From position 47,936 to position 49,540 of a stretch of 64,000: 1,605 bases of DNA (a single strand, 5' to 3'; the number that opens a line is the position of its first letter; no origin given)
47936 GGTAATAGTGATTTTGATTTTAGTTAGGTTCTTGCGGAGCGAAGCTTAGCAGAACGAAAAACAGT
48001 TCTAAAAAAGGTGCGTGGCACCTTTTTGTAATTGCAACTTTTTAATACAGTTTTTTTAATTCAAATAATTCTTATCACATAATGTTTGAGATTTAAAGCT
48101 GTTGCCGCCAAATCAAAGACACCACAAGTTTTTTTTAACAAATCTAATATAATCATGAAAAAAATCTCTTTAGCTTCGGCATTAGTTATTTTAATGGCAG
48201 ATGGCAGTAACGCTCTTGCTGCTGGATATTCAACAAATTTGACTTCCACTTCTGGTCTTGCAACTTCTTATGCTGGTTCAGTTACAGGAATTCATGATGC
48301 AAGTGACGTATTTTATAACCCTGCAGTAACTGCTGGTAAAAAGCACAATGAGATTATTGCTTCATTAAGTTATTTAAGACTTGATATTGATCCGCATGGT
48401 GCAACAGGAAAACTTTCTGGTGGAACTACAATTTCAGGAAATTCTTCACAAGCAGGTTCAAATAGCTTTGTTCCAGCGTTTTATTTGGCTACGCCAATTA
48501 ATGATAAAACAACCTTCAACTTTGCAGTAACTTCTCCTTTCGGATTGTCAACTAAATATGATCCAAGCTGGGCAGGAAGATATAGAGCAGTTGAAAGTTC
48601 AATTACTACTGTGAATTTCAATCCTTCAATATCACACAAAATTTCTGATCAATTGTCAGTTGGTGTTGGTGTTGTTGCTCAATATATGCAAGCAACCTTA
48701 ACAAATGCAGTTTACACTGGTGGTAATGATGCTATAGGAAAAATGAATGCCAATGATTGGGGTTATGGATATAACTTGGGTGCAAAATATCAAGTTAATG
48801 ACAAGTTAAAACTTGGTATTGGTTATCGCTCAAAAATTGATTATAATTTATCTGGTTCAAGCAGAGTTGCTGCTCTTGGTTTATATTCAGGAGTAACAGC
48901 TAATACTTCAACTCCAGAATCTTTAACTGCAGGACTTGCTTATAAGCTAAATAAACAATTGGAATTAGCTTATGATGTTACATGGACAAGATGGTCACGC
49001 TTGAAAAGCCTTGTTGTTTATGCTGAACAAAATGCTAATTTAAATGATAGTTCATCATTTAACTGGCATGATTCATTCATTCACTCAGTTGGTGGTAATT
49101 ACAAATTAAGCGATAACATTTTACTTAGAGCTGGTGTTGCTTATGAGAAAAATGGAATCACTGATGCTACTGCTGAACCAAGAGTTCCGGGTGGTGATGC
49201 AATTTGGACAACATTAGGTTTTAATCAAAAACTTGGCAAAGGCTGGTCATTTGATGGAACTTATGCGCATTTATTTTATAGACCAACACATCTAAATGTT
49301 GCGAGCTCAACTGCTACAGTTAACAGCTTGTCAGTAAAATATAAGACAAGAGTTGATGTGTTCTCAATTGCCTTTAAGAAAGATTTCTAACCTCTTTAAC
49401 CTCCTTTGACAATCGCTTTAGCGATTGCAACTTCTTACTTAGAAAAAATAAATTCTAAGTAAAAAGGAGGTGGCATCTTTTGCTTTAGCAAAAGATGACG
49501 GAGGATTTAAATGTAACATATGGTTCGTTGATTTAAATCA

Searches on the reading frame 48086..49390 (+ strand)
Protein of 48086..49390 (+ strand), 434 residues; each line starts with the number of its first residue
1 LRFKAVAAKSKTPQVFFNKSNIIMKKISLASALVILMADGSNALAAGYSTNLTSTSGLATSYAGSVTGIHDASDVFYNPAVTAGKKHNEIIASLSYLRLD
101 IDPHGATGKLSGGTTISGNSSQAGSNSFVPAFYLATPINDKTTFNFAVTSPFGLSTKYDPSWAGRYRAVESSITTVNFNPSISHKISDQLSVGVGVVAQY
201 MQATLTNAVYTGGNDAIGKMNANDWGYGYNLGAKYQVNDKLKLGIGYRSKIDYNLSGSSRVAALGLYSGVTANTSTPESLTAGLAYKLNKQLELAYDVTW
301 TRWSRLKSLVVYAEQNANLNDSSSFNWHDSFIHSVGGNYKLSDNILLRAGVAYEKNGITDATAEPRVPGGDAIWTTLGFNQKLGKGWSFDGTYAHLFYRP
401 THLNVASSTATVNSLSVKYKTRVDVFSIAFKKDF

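Call 7: search_protein_families(library=pfam, proteins=[window:48086-49390:+], max_evalue=0.001)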
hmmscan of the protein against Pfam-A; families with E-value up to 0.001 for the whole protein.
window:48086-49390:+ (434 aa): 3 families
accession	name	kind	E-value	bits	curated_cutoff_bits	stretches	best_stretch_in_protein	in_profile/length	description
PF03349.22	Toluene_X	-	4.6e-81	272.9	29.7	1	41-434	6-421/421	Outer membrane protein transport protein (OMPP1/FadL/TodX)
PF10677.15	DUF2490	-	1.7e-07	31.6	29.8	0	312-386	20-86/186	Protein of unknown function (DUF2490)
PF13505.12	OMP_b-brl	-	7.5e-07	29.9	28.7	1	148-253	54-155/175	Outer membrane protein beta-barrel domain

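Call 25: search_protein_families(library=ncbifam, proteins=[window:48086-49390:+], max_evalue=0.01)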
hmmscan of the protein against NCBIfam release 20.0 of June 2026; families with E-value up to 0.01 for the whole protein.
window:48086-49390:+ (434 aa): 4 families
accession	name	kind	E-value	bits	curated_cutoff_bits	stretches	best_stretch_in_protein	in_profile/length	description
NF007988.0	PRK10716.1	equivalog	1.1e-34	119.8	585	1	23-392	6-400/435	long-chain fatty acid transporter FadL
NF050080.1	pilus_FilD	exception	3.9e-10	38.6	970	2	271-403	361-507/549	putative pilus system OmpP1/FadL family transporter FilD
NF041571.1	alkn_up_AupA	equivalog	1.8e-07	30.1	840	1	271-367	275-371/444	alkane uptake protein AupA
NF033908.1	AcfA_fam_omp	subfamily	0.0085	15.5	100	0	218-254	166-203/217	AcfA family outer membrane beta-barrel protein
